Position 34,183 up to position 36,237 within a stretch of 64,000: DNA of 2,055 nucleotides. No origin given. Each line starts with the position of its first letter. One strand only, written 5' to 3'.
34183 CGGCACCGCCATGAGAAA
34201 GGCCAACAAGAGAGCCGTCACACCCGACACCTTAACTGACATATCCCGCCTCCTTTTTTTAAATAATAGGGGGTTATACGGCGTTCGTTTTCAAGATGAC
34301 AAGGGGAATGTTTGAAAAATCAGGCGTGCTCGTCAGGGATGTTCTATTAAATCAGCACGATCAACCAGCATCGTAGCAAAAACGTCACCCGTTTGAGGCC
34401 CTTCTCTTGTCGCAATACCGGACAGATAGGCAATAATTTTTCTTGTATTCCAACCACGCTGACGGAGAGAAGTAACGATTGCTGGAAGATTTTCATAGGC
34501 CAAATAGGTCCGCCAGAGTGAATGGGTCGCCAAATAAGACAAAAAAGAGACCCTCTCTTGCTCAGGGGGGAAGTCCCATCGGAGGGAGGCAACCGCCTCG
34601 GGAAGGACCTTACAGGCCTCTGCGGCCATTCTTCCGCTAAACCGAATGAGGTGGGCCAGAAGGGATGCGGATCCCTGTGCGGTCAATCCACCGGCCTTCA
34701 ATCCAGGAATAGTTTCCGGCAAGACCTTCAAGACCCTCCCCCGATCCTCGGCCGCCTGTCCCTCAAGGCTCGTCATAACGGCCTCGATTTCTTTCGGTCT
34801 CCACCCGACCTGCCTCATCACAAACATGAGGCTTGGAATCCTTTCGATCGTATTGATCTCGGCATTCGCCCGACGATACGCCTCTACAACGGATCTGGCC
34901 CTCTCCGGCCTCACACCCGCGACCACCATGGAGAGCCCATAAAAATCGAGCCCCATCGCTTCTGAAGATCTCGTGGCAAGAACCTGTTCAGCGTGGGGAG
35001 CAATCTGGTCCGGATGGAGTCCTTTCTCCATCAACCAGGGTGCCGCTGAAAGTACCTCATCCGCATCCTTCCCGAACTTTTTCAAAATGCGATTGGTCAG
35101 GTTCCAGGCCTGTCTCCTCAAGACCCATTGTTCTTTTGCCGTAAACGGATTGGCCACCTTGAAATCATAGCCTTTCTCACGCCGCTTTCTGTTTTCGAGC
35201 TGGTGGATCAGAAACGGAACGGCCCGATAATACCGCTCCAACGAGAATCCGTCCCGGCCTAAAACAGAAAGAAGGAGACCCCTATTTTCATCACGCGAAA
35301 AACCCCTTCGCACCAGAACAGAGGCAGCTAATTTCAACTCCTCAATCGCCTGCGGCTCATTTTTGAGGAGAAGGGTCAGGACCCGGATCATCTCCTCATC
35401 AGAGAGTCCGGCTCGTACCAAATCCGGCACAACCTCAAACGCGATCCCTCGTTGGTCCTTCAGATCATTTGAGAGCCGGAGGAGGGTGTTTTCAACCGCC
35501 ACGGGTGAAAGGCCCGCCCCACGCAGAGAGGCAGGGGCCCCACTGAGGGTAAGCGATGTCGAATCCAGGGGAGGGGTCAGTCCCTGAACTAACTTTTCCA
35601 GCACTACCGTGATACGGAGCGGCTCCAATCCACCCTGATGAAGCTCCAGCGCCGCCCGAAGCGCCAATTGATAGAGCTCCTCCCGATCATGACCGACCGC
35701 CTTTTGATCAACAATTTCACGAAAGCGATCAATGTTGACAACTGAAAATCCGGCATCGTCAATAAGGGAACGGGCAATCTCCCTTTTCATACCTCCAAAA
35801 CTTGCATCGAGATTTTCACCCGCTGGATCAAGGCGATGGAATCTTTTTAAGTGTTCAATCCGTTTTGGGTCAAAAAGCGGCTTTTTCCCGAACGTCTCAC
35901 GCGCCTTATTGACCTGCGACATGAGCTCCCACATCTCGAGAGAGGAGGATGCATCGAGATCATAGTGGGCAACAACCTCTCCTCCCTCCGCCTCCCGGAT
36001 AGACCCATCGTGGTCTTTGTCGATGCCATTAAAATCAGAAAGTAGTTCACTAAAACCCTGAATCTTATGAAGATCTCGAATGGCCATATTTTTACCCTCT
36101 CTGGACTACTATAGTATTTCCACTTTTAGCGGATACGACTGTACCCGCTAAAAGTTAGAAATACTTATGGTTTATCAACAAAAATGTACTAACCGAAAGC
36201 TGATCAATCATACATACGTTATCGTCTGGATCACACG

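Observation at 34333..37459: AT-rich divergent two-gene module: EF-hand/helical-repeat protein and C-terminal-NTase protein sharing a palindromic operator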

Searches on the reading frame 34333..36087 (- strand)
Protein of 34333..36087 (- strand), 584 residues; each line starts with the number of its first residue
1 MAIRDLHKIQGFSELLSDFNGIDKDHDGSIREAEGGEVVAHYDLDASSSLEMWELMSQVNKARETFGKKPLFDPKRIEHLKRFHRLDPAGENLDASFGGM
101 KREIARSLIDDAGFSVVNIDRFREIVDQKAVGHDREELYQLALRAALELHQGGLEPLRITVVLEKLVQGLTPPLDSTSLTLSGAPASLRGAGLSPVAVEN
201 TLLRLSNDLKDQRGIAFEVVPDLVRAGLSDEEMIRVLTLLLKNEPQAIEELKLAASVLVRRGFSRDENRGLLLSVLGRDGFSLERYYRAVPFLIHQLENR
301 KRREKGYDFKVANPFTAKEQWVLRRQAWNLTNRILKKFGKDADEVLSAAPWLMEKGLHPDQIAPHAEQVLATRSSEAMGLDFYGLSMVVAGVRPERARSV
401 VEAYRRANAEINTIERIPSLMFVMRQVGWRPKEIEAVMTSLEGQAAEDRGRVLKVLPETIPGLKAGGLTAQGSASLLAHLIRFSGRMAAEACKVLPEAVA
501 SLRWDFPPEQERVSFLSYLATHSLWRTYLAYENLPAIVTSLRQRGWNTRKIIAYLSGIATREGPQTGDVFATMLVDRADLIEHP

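Call 4: search_protein_families(library=pfam, proteins=[window:34333-36087:-], max_evalue=1)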
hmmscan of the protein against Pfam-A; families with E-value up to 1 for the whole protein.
window:34333-36087:- (584 aa): 2 families
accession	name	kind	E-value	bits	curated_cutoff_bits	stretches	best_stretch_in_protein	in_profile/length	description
PF22448.1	RepB_primase_C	-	0.011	16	26.1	0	188-214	14-40/54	RepB DNA-primase C-terminal helical domain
PF10145.14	PhageMin_Tail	-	0.15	12.3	33.2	0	437-492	81-135/201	Phage-related minor tail protein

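Call 5: search_protein_families(library=ncbifam, proteins=[window:34333-36087:-], max_evalue=1)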
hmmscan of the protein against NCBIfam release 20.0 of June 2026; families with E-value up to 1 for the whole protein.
window:34333-36087:- (584 aa): 1 family
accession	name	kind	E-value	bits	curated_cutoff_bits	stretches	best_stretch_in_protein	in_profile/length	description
NF005511.0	PRK07121.1-4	equivalog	0.0088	14.5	466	1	378-476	421-517/553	FAD-binding protein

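Call 9: find_homologous_proteins(query=window:34333-36087:-, max_evalue=0.01)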
Query window:34333-36087:- (584 aa): 1 proteins with E <= 0.01 among 8000 candidates.
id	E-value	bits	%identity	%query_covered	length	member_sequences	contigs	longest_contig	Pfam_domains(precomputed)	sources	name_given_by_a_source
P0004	0.0e+0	1293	100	100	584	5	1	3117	-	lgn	-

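Call 23: predict_structure(protein=window:34333-36087:-)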
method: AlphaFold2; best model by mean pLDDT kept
length: 584 residues; sequences in the alignment: 1
mean_pLDDT: 43.9   pTM: 0.27
mean pLDDT of the five models: 43.9, 40.1, 38.9, 38.7, 35.5
residues with pLDDT >= 90: 0; 70-90: 4; 50-70: 122; < 50: 458
segments of 3 or more residues with pLDDT < 50: 1-50, 65-67, 70-80, 82-126, 128-340, 354-356, 374-380, 410-424, 426-428, 433-435, 444-532, 560-564
pLDDT, mean of each block of 10 residues (from residue 1): 39 44 39 38 37 55 52 48 42 37 41 36 46 46 44 35 35 32 33 36 38 36 38 44 44 42 40 40 41 40 34 34 41 43 54 54 66 48 53 64 59 42 48 51 45 41 41 41 37 37 36 39 41 52 63 58 50 57 49
secondary structure, 60 per line:
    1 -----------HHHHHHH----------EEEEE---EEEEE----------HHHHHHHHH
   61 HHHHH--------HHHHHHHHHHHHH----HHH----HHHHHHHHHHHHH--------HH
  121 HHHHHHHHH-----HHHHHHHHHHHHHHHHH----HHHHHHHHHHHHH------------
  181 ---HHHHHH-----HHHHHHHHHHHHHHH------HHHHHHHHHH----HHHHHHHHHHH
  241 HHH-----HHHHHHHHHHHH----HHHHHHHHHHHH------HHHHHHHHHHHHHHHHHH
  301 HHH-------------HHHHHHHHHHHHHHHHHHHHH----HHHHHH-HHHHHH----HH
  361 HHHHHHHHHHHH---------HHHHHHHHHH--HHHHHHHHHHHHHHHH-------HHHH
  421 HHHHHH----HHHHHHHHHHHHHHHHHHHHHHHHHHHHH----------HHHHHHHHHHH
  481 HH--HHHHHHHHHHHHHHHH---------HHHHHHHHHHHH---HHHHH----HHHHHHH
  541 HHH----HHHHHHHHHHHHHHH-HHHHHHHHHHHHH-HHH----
elements in order: H12-18 E29-33 E37-41 H52-65 H74-86 H98-110 H119-129 H135-151 H156-168 H184-189 H195-209 H216-225 H230-243 H249-260 H265-276 H283-303 H317-337 H342-347 H349-354 H359-372 H382-391 H394-409 H417-426 H431-459 H470-482 H485-500 H510-521 H525-529 H534-543 H548-562 H564-576

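Call 29: search_protein_families(library=padloc, proteins=[window:34333-36087:-], max_evalue=1)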
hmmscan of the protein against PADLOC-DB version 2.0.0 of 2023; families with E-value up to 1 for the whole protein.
window:34333-36087:- (584 aa): 0 families

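Call 34: list_cluster_members(proteins=[P0004, P0001, P0002, P0003])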
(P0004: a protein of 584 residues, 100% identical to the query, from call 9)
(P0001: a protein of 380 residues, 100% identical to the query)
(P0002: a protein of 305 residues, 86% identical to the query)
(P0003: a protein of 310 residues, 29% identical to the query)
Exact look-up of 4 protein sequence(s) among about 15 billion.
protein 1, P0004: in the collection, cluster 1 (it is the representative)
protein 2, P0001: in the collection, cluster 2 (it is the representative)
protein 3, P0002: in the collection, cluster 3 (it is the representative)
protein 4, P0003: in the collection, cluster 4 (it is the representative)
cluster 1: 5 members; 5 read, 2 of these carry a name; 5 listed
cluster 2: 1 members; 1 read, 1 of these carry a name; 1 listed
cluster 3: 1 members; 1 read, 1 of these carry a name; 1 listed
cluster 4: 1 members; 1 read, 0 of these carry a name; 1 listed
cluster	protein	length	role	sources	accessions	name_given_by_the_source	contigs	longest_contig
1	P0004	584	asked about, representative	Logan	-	-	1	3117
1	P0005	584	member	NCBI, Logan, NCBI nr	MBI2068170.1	MAG: hypothetical protein HYT77_09190 [Deltaproteobacteria bacterium] | hypothetical protein [Deltaproteobacteria bacterium]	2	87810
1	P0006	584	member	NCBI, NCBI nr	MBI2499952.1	MAG: hypothetical protein HYW02_00430 [Deltaproteobacteria bacterium] | hypothetical protein [Deltaproteobacteria bacterium]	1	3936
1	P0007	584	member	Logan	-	-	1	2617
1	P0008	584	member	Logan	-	-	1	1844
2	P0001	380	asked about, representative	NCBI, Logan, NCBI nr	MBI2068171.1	MAG: hypothetical protein HYT77_09195 [Deltaproteobacteria bacterium] | hypothetical protein [Deltaproteobacteria bacterium]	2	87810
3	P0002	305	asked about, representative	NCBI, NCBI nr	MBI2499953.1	MAG: hypothetical protein HYW02_00435 [Deltaproteobacteria bacterium] | hypothetical protein [Deltaproteobacteria bacterium]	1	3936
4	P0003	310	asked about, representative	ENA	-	-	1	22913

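Call 35: search_protein_representatives(protein=window:34333-36087:-)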
Query: 584 residues. Proteins with E-value up to 0.001 (for the whole library): 13; up to 1e-10: 4; up to 1e-30: 1. The best 13 are listed.
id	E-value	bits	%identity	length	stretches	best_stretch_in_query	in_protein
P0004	0.0e+00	1293.3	100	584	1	1-584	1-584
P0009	1.4e-28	116.1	25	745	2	5-571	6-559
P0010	1.7e-14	69.5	27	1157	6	7-86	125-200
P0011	5.6e-12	61.2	26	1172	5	13-84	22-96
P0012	1.4e-09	53.3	30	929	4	440-572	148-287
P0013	5.7e-09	51.3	24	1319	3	447-573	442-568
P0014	1.5e-07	46.6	31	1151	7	5-64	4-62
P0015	2.7e-07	45.8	24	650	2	398-542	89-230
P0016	1.5e-06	43.3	25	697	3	413-571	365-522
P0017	7.5e-06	41.0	26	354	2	2-236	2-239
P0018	5.3e-05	38.2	27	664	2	389-545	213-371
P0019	3.9e-04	35.3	27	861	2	416-571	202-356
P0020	4.4e-04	35.2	35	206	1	5-83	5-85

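Call 36: search_protein_families(library=pfam, proteins=[P0009, P0010, P0011, P0012, P0013, P0014, P0015, P0016, P0017, P0018], max_evalue=0.01)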
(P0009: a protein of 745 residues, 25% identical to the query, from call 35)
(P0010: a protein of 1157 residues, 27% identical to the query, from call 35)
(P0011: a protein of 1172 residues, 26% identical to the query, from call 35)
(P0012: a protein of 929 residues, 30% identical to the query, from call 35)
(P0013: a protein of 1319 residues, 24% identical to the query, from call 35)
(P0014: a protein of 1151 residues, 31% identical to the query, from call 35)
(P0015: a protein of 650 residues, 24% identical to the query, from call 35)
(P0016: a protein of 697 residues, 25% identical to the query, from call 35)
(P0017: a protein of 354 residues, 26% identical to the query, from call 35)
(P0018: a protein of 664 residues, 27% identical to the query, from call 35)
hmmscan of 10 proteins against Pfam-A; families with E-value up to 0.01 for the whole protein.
P0009 (745 aa): 0 families

P0010 (1157 aa): 0 families

P0011 (1172 aa): 3 families
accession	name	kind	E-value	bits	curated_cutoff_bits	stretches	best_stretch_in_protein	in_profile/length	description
PF13405.12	EF-hand_6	-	5e-07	29.3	25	0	24-43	2-21/30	EF-hand domain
PF13202.12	EF-hand_5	-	7.7e-05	22.4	25.9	1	28-43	5-20/25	EF hand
PF00036.39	EF-hand_1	-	7.9e-05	22.4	25.4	0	25-43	3-21/29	EF hand domain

P0012 (929 aa): 9 families
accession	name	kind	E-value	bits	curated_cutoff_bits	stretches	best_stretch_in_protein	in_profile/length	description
PF02536.19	mTERF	-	2.1e-09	37.2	23.1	1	110-308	43-240/314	mTERF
PF08587.17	UBA_2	-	1.6e-07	31.7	23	0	295-310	14-29/45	Ubiquitin associated domain (UBA)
PF10145.14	PhageMin_Tail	-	1e-05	26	33.2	0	274-316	4-50/201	Phage-related minor tail protein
PF13405.12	EF-hand_6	-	8.6e-05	22.4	25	0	13-34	1-22/30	EF-hand domain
PF04814.19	HNF-1_N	-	0.00023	22.1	29.7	0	102-134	4-37/175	Hepatocyte nuclear factor 1 (HNF-1), N terminus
PF10440.15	WIYLD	-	0.001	19.3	27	0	213-234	11-32/61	Ubiquitin-binding WIYLD domain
PF00036.39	EF-hand_1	-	0.0018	18.1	25.4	0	13-34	1-22/29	EF hand domain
PF09713.15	A_thal_3526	-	0.002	18.8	27.8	0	292-323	9-40/53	Plant protein 1589 of unknown function (A_thal_3526)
PF18367.6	Rv2175c_C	-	0.0047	17.4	26.4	0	162-185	2-25/56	Rv2175c C-terminal domain of unknown function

P0013 (1319 aa): 1 family
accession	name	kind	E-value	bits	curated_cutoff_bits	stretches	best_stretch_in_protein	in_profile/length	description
PF07560.16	DUF1539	-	0.0099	16.4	23.8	0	275-365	8-97/126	Domain of Unknown Function (DUF1539)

P0014 (1151 aa): 5 families
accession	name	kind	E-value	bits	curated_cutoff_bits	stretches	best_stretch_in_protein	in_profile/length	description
PF13405.12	EF-hand_6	-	2.2e-09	36.6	25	0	18-33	6-21/30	EF-hand domain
PF13202.12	EF-hand_5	-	4.3e-09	35.9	25.9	1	18-33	5-20/25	EF hand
PF00036.39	EF-hand_1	-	1.7e-08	33.9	25.4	0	18-33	6-21/29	EF hand domain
PF13499.12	EF-hand_7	-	6.6e-06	26.8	30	0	18-33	8-23/67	EF-hand domain pair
PF10145.14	PhageMin_Tail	-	0.0006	20.2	33.2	1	446-569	14-141/201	Phage-related minor tail protein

P0015 (650 aa): 1 family
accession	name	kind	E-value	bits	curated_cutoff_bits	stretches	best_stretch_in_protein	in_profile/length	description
PF00656.27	Peptidase_C14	-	0.0035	17.5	21.4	0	489-588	29-130/233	Caspase domain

P0016 (697 aa): 0 families

P0017 (354 aa): 5 families
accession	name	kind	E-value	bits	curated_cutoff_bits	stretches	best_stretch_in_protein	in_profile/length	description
PF10145.14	PhageMin_Tail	-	7.3e-06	26.4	33.2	0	215-247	14-46/201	Phage-related minor tail protein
PF13405.12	EF-hand_6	-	2.2e-05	24.2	25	0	44-63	7-26/30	EF-hand domain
PF08587.17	UBA_2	-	0.00019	21.8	23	0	188-220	5-36/45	Ubiquitin associated domain (UBA)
PF00036.39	EF-hand_1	-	0.0012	18.7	25.4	0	45-64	8-27/29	EF hand domain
PF02536.19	mTERF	-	0.0024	17.3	23.1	0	106-242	70-204/314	mTERF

P0018 (664 aa): 0 families

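Call 38: find_encoding_contigs(protein=P0009, flank=8000)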
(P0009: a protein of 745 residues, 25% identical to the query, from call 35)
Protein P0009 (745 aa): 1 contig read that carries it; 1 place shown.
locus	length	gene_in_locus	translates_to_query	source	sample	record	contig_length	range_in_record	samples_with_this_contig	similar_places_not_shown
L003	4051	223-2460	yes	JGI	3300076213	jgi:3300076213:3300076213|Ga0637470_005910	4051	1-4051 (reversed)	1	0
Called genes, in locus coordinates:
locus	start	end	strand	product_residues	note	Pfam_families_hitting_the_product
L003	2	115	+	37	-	?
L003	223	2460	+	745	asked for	-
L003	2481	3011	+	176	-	-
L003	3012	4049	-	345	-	?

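Call 41: find_encoding_contigs(protein=P0010, flank=8000, max_places=3)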
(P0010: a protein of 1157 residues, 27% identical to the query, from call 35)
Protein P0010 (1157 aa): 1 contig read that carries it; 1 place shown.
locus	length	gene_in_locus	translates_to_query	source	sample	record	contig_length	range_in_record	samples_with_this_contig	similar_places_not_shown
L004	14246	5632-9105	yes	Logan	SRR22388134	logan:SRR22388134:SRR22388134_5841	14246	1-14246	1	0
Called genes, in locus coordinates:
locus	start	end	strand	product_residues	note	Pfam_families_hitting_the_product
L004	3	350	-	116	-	?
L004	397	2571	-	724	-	PF02412:TSP_3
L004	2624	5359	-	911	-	-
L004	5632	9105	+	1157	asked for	-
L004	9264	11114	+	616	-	PF00691:OmpA (faint)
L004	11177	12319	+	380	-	PF13428:TPR_14 (faint), PF07719:TPR_2 (faint), PF13174:TPR_6 (faint), PF13181:TPR_8 (faint), PF13431:TPR_17 (weak)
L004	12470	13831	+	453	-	-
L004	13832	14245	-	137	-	?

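Call 42: find_encoding_contigs(protein=P0012, flank=8000, max_places=3)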
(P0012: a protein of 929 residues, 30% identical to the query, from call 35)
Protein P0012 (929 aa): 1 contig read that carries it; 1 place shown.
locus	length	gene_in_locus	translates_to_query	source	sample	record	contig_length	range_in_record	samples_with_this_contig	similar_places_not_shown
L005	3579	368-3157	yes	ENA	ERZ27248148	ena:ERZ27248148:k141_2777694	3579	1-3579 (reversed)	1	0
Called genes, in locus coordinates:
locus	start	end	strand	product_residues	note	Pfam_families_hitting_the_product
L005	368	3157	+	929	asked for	PF02536:mTERF (weak), PF08587:UBA_2 (faint), PF10145:PhageMin_Tail (faint)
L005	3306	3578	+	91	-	?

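Call 43: find_encoding_contigs(protein=P0014, flank=8000, max_places=3)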
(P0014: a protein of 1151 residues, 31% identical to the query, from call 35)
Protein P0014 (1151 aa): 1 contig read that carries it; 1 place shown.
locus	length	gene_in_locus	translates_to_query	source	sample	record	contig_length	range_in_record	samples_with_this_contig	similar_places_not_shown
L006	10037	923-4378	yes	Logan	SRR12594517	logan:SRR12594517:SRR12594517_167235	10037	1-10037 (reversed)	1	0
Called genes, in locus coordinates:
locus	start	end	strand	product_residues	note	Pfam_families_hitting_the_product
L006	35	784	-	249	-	-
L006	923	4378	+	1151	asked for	PF00036:EF-hand_1 (faint), PF13202:EF-hand_5 (faint), PF13405:EF-hand_6 (faint), PF13499:EF-hand_7 (faint)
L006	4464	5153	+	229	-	-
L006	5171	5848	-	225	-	PF01522:Polysacc_deac_1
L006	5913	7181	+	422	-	PF05239:PRC (faint), PF14841:FliG_M (faint), PF03448:MgtE_N, PF00571:CBS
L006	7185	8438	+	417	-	PF01566:Nramp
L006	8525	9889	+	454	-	-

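Call 53: search_dna_similar(query=window:34333-36087:-, collection=plasmids, mode=protein, max_evalue=0.01, max_rows=10)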
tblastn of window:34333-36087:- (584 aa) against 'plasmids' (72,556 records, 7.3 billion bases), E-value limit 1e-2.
No match.

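Call 55: find_encoding_contigs(protein=P0004, flank=5000)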
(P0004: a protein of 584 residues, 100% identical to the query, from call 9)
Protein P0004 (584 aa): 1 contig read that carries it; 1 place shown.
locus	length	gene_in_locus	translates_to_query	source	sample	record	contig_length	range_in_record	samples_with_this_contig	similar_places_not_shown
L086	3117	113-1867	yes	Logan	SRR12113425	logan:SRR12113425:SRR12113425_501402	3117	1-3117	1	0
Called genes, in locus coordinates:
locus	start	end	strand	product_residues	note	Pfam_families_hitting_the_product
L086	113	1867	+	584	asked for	-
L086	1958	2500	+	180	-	PF03938:OmpH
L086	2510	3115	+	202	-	?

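Call 56: find_encoding_contigs(protein=P0007, flank=5000)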
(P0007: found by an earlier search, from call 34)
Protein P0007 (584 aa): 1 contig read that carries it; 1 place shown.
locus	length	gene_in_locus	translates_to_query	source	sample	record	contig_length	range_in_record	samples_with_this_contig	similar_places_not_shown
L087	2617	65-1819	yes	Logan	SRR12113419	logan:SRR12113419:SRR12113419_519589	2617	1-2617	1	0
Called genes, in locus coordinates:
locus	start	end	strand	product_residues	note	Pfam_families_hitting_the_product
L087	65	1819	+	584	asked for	-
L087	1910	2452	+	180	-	PF03938:OmpH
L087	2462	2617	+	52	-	?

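Call 65: search_solved_structures(query=P0012, max_evalue=1)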
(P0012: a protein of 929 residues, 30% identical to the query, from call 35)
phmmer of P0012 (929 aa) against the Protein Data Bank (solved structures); distinct sequences matched with E-value up to 1: 4.
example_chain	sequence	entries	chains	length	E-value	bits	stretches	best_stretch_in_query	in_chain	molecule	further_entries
8v2d_J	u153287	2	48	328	4.5e-05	25.3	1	254-385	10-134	O43_129 component A | O43_129_+4 component A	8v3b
3l19_A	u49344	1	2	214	0.089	14.3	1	5-64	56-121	Calcium/calmodulin dependent protein kinase with a kinase domain and 4 calmodulin like EF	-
1bod_A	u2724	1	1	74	0.52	11.8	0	10-35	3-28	CALBINDIN D9K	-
2k7c_A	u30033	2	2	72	0.89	11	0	11-36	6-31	Calcium-binding protein 1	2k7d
